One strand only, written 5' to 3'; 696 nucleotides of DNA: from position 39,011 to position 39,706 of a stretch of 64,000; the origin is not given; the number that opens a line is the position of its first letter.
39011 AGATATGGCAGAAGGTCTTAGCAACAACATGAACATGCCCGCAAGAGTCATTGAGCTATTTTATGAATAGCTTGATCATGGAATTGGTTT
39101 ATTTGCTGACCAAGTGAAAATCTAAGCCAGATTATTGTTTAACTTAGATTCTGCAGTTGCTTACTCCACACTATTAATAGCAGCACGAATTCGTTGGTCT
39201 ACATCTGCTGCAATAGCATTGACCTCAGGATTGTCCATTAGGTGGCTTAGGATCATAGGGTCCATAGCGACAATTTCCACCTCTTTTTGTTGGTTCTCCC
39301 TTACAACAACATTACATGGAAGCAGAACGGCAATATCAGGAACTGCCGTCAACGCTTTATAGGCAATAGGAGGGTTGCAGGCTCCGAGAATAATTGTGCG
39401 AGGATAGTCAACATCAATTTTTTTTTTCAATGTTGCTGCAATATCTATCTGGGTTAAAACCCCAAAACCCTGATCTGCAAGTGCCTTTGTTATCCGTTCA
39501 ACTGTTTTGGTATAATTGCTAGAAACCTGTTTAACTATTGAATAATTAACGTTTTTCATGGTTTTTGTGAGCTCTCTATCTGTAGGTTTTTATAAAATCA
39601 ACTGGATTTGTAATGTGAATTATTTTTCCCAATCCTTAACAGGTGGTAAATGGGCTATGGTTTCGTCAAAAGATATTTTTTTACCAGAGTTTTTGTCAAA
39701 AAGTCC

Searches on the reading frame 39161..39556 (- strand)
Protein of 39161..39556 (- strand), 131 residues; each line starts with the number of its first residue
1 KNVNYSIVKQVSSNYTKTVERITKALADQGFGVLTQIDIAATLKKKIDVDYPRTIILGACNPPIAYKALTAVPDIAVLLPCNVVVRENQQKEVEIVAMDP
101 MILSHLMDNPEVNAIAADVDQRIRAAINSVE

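Call 77: search_protein_families(library=pfam, proteins=[window:39161-39556:-], max_evalue=0.001)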
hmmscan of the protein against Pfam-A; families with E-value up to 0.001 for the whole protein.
window:39161-39556:- (131 aa): 1 family
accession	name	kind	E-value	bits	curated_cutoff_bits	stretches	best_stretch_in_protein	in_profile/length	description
PF03625.19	DUF302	-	1.3e-23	83.1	23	1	37-100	1-63/63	Domain of unknown function DUF302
